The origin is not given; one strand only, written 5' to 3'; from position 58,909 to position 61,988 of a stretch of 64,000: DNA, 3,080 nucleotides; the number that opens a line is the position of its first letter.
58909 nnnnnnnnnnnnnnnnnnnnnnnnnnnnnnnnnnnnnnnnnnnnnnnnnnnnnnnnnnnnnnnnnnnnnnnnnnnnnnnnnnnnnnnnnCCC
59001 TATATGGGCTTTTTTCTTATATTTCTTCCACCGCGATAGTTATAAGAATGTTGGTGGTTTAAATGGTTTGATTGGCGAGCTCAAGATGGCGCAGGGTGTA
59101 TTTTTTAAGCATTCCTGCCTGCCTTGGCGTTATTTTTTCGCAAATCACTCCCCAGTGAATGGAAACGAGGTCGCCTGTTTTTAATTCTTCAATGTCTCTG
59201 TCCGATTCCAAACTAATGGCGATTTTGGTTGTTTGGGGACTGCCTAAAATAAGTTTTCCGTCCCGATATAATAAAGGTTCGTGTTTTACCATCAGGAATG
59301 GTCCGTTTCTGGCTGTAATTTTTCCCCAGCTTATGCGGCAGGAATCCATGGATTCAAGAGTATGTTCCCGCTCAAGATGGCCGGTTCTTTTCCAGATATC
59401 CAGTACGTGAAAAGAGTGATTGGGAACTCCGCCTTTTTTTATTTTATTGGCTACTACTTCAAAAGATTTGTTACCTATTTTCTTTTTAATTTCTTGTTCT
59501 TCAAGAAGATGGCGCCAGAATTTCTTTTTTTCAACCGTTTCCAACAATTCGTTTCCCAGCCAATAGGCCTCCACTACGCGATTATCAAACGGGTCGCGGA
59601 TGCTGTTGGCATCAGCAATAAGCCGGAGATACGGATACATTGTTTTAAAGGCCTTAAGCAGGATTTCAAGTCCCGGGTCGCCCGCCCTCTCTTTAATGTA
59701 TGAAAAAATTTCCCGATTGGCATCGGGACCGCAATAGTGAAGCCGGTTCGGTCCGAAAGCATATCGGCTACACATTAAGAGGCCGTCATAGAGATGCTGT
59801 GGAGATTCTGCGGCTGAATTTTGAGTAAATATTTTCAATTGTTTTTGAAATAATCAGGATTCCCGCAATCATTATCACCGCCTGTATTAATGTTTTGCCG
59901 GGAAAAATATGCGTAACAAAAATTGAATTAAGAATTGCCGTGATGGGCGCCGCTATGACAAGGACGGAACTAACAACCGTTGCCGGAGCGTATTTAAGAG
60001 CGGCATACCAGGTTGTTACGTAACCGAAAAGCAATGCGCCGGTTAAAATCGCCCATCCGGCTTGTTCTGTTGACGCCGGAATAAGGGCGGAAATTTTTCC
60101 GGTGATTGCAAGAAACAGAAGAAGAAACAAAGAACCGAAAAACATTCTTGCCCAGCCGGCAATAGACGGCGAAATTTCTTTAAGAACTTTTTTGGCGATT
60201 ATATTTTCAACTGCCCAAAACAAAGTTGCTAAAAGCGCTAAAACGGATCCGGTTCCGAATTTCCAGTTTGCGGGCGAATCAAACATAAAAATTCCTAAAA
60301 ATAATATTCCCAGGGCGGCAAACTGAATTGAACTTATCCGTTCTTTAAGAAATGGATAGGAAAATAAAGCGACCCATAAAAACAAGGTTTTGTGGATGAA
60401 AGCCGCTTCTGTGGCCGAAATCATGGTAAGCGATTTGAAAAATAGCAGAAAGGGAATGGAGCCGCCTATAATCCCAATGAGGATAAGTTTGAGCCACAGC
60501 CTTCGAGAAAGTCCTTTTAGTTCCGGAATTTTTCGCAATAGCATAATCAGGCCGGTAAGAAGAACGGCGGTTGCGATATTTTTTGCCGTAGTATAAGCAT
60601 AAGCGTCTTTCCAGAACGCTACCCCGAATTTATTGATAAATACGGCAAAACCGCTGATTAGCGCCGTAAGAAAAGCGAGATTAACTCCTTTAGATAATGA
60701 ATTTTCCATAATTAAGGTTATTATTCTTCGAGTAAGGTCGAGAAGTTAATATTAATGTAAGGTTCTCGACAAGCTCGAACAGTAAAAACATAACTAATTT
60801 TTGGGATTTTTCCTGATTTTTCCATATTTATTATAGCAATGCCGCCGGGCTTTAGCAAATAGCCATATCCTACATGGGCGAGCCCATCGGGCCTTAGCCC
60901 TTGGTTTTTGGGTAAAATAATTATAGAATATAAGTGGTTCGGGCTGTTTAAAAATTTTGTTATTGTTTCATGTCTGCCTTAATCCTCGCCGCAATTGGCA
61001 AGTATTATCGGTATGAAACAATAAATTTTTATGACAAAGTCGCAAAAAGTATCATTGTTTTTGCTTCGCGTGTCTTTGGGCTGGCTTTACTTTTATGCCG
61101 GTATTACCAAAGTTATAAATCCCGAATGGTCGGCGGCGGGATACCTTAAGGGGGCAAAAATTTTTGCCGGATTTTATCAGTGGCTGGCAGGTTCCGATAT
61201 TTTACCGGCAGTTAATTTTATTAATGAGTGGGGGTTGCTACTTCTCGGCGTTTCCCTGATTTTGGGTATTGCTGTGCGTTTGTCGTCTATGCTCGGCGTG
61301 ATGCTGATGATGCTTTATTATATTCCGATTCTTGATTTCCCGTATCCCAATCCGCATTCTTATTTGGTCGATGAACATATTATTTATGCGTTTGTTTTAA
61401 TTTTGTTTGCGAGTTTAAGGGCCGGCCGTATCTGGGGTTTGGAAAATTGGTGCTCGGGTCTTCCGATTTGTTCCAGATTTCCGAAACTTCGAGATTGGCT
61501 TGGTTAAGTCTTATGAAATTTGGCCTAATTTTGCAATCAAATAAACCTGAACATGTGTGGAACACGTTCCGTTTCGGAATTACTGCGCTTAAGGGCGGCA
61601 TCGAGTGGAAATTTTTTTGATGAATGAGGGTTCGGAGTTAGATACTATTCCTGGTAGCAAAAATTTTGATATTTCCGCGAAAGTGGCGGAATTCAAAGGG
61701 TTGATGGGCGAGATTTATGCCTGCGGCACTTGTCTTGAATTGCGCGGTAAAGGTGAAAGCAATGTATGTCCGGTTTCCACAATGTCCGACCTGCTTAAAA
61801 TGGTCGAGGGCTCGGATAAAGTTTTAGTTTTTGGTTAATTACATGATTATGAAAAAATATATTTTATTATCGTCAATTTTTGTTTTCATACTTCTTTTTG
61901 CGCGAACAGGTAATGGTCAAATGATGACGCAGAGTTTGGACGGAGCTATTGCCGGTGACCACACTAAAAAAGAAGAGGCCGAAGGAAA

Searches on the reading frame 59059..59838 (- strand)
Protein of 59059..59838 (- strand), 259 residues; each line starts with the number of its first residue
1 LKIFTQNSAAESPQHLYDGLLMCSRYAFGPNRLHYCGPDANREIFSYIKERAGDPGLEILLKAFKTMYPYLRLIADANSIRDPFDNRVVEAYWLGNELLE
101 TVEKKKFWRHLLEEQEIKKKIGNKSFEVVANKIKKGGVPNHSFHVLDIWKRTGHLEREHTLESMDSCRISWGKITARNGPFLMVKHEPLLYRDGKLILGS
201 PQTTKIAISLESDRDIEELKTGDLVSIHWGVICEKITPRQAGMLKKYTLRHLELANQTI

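Call 3: search_protein_families(library=pfam, proteins=[window:59059-59838:-], max_evalue=0.01)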
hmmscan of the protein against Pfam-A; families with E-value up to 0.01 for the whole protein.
window:59059-59838:- (259 aa): 1 family
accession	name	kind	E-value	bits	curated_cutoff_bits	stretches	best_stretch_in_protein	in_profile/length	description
PF19927.4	DUF6390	-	1.9e-63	214.6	25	1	18-258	4-240/244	Family of unknown function (DUF6390)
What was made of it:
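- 59059..59838 (-): DUF6390 protein, conserved with hyd2. It has a helical N-terminal domain and a C-terminal OB domain resembling HypC, and is a candidate hyd2-specific chaperone. PF19927 E = 2e-63 (call 3).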

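Call 4: search_protein_families(library=ncbifam, proteins=[window:59059-59838:-], max_evalue=0.01)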
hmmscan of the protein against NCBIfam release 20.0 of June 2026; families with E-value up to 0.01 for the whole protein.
window:59059-59838:- (259 aa): 0 families

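Call 46: search_solved_structures(query=A3, max_evalue=10, show_alignments=2)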
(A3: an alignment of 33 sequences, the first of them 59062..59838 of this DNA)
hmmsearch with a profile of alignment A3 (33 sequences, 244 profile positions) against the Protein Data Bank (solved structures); distinct sequences matched with E-value up to 10: 2.
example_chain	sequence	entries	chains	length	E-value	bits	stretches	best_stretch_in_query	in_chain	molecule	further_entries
8g9v_A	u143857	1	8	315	0.71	12.4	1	26-91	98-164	17-beta-hydroxysteroid dehydrogenase 13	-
1kol_A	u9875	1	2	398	0.73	12.3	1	153-220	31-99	formaldehyde dehydrogenase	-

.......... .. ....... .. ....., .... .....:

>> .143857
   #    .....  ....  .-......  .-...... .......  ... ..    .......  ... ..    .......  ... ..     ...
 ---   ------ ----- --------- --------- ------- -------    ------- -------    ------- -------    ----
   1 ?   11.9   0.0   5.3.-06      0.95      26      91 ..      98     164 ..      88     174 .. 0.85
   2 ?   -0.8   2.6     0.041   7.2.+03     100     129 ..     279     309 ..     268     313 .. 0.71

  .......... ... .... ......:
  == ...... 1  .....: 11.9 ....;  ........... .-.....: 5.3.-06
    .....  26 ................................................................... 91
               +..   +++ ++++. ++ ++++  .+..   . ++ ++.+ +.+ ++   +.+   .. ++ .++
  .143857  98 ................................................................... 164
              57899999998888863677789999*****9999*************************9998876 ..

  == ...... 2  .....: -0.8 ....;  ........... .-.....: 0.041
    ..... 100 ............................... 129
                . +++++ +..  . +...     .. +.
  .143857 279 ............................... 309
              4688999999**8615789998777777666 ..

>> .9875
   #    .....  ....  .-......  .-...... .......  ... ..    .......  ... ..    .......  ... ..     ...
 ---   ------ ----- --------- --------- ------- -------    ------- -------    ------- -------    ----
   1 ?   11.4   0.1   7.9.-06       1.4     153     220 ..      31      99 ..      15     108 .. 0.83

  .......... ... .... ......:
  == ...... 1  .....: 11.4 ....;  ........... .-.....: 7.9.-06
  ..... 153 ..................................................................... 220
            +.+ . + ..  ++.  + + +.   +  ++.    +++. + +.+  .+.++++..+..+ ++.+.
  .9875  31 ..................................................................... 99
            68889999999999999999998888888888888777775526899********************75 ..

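Call 50: find_homologous_proteins(query=window:59059-59838:-, max_evalue=0.00001)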
Query window:59059-59838:- (259 aa): 1859 proteins with E <= 0.00001 among 2715 candidates; the best 120 are listed.
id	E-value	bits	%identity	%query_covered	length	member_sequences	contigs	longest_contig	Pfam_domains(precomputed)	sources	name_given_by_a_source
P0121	1.3e-174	597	100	100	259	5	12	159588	PF19927.5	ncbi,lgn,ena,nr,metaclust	ncbi:MAG: hypothetical protein UV01_C0004G0147 [Parcubacteria group bacterium GW2011_GWA2_42_14]|nr:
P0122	4.5e-121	421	74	93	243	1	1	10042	PF19927.5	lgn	-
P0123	1.8e-119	416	72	94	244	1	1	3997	PF19927.5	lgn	-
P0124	7.0e-119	414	72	95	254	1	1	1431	PF19927.5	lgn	-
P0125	4.6e-118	411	74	93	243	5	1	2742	PF19927.5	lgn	-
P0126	6.2e-118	411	71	95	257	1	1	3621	PF19927.5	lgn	-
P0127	1.2e-117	410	72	93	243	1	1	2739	PF19927.5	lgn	-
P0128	1.5e-116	406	72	92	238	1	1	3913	PF19927.5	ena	-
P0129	3.6e-115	402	71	96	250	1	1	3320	PF19927.5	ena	-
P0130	1.0e-114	400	71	92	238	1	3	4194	PF19927.5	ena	-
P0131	5.3e-114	398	70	93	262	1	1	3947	PF19927.5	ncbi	-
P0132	7.9e-114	397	84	79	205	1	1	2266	PF19927.5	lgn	-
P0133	8.7e-114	397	70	93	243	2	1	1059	PF19927.5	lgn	-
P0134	9.5e-114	397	71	92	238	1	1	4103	PF19927.5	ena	-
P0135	1.5e-113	397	71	93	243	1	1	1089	PF19927.5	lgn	-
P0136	8.7e-113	394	70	93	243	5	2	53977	PF19927.5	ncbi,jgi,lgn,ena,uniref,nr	ncbi:MAG: hypothetical protein A3B37_01970 [Candidatus Sungbacteria bacterium RIFCSPLOWO2_01_FULL_59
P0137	4.8e-112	392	68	93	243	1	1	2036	PF19927.5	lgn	-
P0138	1.3e-111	390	70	93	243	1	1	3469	PF19927.5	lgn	-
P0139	1.6e-111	390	67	93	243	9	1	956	PF19927.5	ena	-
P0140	2.2e-111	389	68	93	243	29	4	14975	PF19927.5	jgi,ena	-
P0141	6.3e-111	388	66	98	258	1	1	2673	PF19927.5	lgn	-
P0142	7.1e-111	388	65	96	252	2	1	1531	PF19927.5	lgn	-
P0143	8.7e-111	387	68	93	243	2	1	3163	PF19927.5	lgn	-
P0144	2.2e-110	386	65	100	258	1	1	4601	PF19927.5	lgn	-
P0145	3.5e-110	385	68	96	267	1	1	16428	PF19927.5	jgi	jgi:hypothetical protein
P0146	7.5e-110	384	67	93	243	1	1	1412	PF19927.5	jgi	-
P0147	9.6e-110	384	69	93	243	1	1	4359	PF19927.5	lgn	-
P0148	1.1e-109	384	70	93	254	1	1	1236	PF19927.5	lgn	-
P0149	1.3e-109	384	67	93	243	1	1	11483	PF19927.5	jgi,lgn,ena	-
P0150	1.4e-109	384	67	93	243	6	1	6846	PF19927.5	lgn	-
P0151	1.7e-109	383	67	93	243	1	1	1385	PF19927.5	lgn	-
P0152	2.5e-109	383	62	100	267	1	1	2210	PF19927.5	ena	-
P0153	6.6e-109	381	66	95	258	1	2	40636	PF19927.5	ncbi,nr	ncbi:hypothetical protein HYW67_02540 [Candidatus Parcubacteria bacterium]|nr:hypothetical protein [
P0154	9.7e-109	381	65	98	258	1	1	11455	PF19927.5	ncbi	-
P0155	1.9e-108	380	68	93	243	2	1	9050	PF19927.5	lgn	-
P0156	2.4e-108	379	66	98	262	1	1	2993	PF19927.5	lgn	-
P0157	2.7e-108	379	66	94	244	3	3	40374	PF19927.5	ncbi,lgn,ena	ncbi:MAG: DUF6390 family protein [Patescibacteria group bacterium]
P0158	3.4e-108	379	69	93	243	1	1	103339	PF19927.5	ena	-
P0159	3.7e-108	379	66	93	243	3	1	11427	PF19927.5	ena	-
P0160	8.7e-108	378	67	93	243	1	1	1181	PF19927.5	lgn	-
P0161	1.2e-107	377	68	93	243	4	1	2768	PF19927.5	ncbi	-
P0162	1.3e-107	377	67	93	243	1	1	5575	PF19927.5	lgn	-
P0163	1.6e-107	377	66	97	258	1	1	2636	PF19927.5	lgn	-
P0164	1.7e-107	377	69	93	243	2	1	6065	PF19927.5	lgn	-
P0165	1.8e-107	377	65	93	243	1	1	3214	PF19927.5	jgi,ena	-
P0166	1.8e-107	377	67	93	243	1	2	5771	PF19927.5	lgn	-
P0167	2.3e-107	376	67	93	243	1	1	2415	PF19927.5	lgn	-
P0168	2.5e-107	376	66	96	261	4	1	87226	PF19927.5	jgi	jgi:hypothetical protein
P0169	3.3e-107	376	67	93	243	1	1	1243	PF19927.5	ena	-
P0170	6.1e-107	375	64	93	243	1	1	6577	PF19927.5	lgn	-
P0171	9.8e-107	374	67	93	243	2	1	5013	PF19927.5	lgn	-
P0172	1.1e-106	374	63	97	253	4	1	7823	PF19927.5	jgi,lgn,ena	-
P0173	2.4e-106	373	65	93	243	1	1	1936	PF19927.5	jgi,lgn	jgi:hypothetical protein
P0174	2.4e-106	373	64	93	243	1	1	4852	PF19927.5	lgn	-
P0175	2.6e-106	373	67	92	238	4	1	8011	PF19927.5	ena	-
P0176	6.0e-106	372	65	96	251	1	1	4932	PF19927.5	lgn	-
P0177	6.8e-106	371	67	93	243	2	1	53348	PF19927.5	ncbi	ncbi:MAG: DUF6390 family protein [Patescibacteria group bacterium]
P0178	8.0e-106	371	65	93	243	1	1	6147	PF19927.5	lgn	-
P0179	8.7e-106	371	64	93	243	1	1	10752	PF19927.5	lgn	-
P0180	1.2e-105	371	67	93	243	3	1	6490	PF19927.5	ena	-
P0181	1.4e-105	370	64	93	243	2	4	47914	PF19927.5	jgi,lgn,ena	-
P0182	2.3e-105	370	67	93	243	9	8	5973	PF19927.5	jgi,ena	-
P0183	4.3e-105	369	64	93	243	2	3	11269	PF19927.5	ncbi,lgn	-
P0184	4.3e-105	369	65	92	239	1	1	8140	PF19927.5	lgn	-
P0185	7.7e-105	368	64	93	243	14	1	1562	PF19927.5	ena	-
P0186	1.6e-104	367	64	93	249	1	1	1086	PF19927.5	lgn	-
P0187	1.8e-104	367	66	93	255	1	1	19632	PF19927.5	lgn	-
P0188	1.8e-104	367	66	93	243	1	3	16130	PF19927.5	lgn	-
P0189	1.9e-104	367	64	93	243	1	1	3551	PF19927.5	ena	-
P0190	2.7e-104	366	64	93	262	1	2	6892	PF19927.5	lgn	-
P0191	2.7e-104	366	64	92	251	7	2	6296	PF19927.5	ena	-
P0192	4.9e-104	365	66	93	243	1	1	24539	PF19927.5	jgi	-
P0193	5.0e-104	365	66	93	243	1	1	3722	PF19927.5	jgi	jgi:hypothetical protein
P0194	6.3e-104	365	66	93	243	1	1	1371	PF19927.5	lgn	-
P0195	1.0e-103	364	67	93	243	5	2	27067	PF19927.5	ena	-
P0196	3.0e-103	363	63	93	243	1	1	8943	PF19927.5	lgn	-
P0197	3.5e-103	362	65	92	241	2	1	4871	PF19927.5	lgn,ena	-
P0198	5.6e-103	362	64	93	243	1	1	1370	PF19927.5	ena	-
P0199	9.8e-103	361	64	93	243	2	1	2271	PF19927.5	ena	-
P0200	1.0e-102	361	63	93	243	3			PF19927.5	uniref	uniref:Uncharacterized protein n=1 Tax=candidate division WWE3 bacterium TaxID=2053526 RepID=A0A831Z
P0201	1.3e-102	361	65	93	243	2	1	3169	PF19927.5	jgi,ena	-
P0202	3.2e-102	359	64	93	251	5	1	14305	PF19927.5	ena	-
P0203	3.3e-102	359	65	93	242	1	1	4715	PF19927.5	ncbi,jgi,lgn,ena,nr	ncbi:MAG TPA: DUF6390 family protein [Candidatus Paceibacterota bacterium]|nr:DUF6390 family protein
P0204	6.5e-102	358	65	93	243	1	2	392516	PF19927.5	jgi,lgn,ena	jgi:hypothetical protein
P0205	6.6e-102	358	64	93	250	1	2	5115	PF19927.5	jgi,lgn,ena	-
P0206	6.9e-102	358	62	93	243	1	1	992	PF19927.5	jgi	-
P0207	1.2e-101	357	64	93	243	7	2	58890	PF19927.5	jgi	-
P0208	1.6e-101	357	62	93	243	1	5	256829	PF19927.5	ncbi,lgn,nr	ncbi:hypothetical protein HYW53_02215 [Candidatus Giovannonibacteria bacterium]|nr:hypothetical prot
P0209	1.7e-101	357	64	93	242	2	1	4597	PF19927.5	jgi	-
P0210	1.9e-101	357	64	93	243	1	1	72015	PF19927.5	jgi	jgi:hypothetical protein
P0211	2.9e-101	356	63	94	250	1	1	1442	PF19927.5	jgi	jgi:hypothetical protein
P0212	3.0e-101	356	62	93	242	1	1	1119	PF19927.5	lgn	-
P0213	3.1e-101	356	61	93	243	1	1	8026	PF19927.5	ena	-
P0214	3.9e-101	356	64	93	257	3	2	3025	PF19927.5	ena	-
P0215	4.7e-101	356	64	93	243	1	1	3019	PF19927.5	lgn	-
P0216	4.8e-101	355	63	96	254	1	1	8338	PF19927.5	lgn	-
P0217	4.9e-101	355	64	92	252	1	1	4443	PF19927.5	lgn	-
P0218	5.2e-101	355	62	93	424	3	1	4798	PF00892.27,PF19927.5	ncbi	ncbi:MAG: DUF6390 family protein, partial [Patescibacteria group bacterium]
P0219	5.5e-101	355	63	93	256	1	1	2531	PF19927.5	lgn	-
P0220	6.1e-101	355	63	93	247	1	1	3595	PF19927.5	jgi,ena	-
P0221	6.3e-101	355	64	93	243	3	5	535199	PF19927.5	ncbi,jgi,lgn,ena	ncbi:MAG: DUF6390 family protein [Minisyncoccia bacterium]|jgi:hypothetical protein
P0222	6.5e-101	355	62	94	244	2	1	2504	PF19927.5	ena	-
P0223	7.1e-101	355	63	93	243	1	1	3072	PF19927.5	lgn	-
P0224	8.8e-101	355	67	93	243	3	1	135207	PF19927.5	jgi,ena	-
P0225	9.0e-101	355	62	94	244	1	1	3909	PF19927.5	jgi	-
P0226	1.0e-100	354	64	93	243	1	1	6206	PF19927.5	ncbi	-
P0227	1.1e-100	354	64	93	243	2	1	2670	PF19927.5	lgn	-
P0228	1.1e-100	354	63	97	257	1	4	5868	PF19927.5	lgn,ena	-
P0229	1.3e-100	354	61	93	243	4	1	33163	PF19927.5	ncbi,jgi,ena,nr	ncbi:MAG: hypothetical protein US74_C0048G0006 [Parcubacteria group bacterium GW2011_GWA2_38_13]|nr:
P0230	2.6e-100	353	63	93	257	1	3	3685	PF19927.5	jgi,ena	-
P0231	2.7e-100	353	62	93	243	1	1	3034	PF19927.5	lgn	-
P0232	3.1e-100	353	67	84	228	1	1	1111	PF19927.5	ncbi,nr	ncbi:MAG: DUF6390 family protein, partial [bacterium]|nr:DUF6390 family protein [bacterium]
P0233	3.3e-100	353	62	92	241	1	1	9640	PF19927.5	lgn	-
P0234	3.5e-100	353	64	93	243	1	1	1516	PF19927.5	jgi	-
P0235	3.6e-100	353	62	96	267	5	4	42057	PF19927.5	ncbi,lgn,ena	-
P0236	3.7e-100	353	62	93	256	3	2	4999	PF19927.5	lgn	-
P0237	3.7e-100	353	62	93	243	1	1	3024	PF19927.5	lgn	-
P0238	4.3e-100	352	64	93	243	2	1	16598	PF19927.5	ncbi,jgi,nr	ncbi:MAG: DUF6390 family protein [Candidatus Pacebacteria bacterium]|jgi:hypothetical protein|nr:DUF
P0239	6.0e-100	352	64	93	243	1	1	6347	PF19927.5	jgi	jgi:hypothetical protein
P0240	6.4e-100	352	64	93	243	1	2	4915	PF19927.5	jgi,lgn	jgi:hypothetical protein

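Call 58: predict_structure(alignment_id=A5)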
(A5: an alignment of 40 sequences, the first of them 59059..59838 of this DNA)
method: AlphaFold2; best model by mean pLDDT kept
length: 259 residues; sequences in the alignment: 40
mean_pLDDT: 81.9   pTM: 0.82
mean pLDDT of the five models: 81.9, 79.7, 79.4, 77.4, 76.8
residues with pLDDT >= 90: 135; 70-90: 65; 50-70: 26; < 50: 33
segments of 3 or more residues with pLDDT < 50: 1-16, 30-43, 51-53
pLDDT, mean of each block of 10 residues (from residue 1): 35 54 75 46 52 63 82 96 93 97 96 89 91 96 87 67 90 94 96 95 88 73 93 92 97 93
secondary structure, 60 per line:
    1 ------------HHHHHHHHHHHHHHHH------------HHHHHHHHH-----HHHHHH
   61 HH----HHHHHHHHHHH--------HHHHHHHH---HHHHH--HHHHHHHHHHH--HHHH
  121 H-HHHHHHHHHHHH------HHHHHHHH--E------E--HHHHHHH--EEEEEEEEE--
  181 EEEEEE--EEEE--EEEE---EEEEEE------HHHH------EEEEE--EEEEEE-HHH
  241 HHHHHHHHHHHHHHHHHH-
elements in order: H13-28 H41-49 H55-62 H67-77 H86-93 H97-101 H104-114 H117-121 H123-134 H141-148 H161-167 E170-178 E181-186 E189-192 E195-198 E202-207 H214-217 E224-228 E231-236 H238-258
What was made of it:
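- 59059..59838 (-): AF2 pLDDT 81.9 (call 58).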

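Call 70: fold_search(model_id=the predicted structure, library=pdb)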
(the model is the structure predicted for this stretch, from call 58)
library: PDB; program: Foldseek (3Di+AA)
matches with E <= 10: 926; with E <= 0.001: 0
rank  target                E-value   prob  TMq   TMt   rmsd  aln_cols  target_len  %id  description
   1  8om2_Q                1.8e-02  0.99  0.20  0.22  14.8       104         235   13  Small subunit of yeast mitochondrial ribosome in complex with METTL17/Rsm22. (released 2024-01-10)
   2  2z1c_B                2.1e-02  1.00  0.23  0.70   3.6        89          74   20  Crystal structure of HypC from Thermococcus kodakaraensis KOD1 (released 2007-07-17)
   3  8csp_N                3.2e-02  1.00  0.19  0.41   4.5        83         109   14  Human mitochondrial small subunit assembly intermediate (State A) (released 2022-12-14)
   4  4v61_AQ               3.9e-02  0.99  0.18  0.46   5.4        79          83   11  Homology model for the Spinach chloroplast 30S subunit fitted to 9.4A cryo-EM map of the 70S chlororibosome. (released 2014-07-09)
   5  8d8j_Q                4.1e-02  0.97  0.19  0.32  14.9       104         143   14  Yeast mitochondrial small subunit assembly intermediate (State 1) (released 2022-12-21)
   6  8cwo_Q                5.1e-02  0.98  0.20  0.50   8.3        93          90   16  Cutibacterium acnes 30S ribosomal subunit with Sarecycline bound, body domain only in the local refined map (released 2023-03-15)
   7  8fmw_Q                5.4e-02  0.97  0.18  0.47   6.0        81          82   14  The structure of a hibernating ribosome in the Lyme disease pathogen (released 2023-11-08)
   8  2zm6_Q                5.7e-02  0.95  0.19  0.42   8.0        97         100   15  Crystal structure of the Thermus thermophilus 30S ribosomal subunit (released 2009-04-14)
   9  8d8k_Q                6.0e-02  0.97  0.20  0.25  14.7       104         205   13  Yeast mitochondrial small subunit assembly intermediate (State 2) (released 2022-12-21)
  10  6y0g_SL               6.3e-02  0.87  0.17  0.26   6.1        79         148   14  Structure of human ribosome in classical-PRE state (released 2020-04-15)
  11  4v6k_BU               6.7e-02  0.91  0.16  0.40   4.9        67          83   25  Structural insights into cognate vs. near-cognate discrimination during decoding. (released 2014-07-09)
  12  6yw5_QQ               7.1e-02  0.84  0.20  0.31  17.1       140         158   13  The structure of the small subunit of the mitoribosome from Neurospora crassa (released 2020-11-11)
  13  7pnt_N                8.3e-02  0.99  0.16  0.33   3.8        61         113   16  Assembly intermediate of mouse mitochondrial ribosome small subunit without mS37 in complex with RbfA and Tfb1m (released 2022-06-15)
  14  6rw4_N                8.7e-02  0.99  0.20  0.41   4.2        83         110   13  Structure of human mitochondrial 28S ribosome in complex with mitochondrial IF3 (released 2020-06-03)
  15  3jd5_Q                8.7e-02  0.93  0.17  0.34   5.6        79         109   15  Cryo-EM structure of the small subunit of the mammalian mitochondrial ribosome (released 2016-07-13)
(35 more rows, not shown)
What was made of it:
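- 59059..59838 (-): Foldseek hit to HypC 2z1c_B with probability 1.0 and TM(target) 0.70 (call 70).
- On HypC/HupF chaperone (for DUF6390): Foldseek hit to HypC 2z1c_B with probability 1.0 and TM(target) 0.70, but E = 0.02, with other OB folds scoring close behind (call 70).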

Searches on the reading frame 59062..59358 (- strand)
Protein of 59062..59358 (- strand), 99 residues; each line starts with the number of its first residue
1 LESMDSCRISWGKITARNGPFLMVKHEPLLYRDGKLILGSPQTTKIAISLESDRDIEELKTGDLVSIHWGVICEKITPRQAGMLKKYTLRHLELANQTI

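Call 40: search_protein_families(library=pfam, proteins=[window:59062-59358:-], max_evalue=10)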
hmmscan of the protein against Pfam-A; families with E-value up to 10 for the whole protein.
seq(99 aa): 2 families
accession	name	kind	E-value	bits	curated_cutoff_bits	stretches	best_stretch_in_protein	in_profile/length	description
PF19927.4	DUF6390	-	8.1e-23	81.6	25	1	2-98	144-240/244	Family of unknown function (DUF6390)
PF01455.23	HupF_HypC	-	0.013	16.1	28.5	1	51-81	33-58/65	HupF/HypC family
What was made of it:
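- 59059..59838 (-): Weak Pfam HupF_HypC hit, E = 0.013 (call 40).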

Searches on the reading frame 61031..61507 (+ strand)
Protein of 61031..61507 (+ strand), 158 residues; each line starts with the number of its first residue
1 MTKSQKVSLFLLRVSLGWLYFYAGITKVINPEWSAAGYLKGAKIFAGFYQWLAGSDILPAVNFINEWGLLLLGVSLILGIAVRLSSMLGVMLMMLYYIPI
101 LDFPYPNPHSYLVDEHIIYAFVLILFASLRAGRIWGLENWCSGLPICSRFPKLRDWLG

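Call 40: search_protein_families(library=pfam, proteins=[window:61031-61507:+], max_evalue=10)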
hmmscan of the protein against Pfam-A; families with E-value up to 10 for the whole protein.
window:61031-61507:+ (158 aa): 4 families
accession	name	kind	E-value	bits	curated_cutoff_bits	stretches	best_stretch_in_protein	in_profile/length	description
PF07681.17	DoxX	-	1.9e-06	28.9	23.6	1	9-95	2-78/85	DoxX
PF05090.19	HTTM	-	0.00012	22.2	27.7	2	8-36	143-170/259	HTTM domain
PF07291.16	MauE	-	0.0051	17.6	27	1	8-96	4-83/128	Methylamine utilisation protein MauE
PF04173.18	DoxD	-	0.17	12.2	22.7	1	10-90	3-86/167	TQO small subunit DoxD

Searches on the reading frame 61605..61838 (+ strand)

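Call 40: search_protein_families(library=pfam, proteins=[window:61605-61838:+], max_evalue=10)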
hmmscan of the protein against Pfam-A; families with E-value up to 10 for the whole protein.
window:61605-61838:+ (77 aa): 1 family
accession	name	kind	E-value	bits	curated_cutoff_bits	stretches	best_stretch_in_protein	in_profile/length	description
PF02635.20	DsrE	-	0.00077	20.1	22.7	1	15-76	52-116/116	DsrE/DsrF-like family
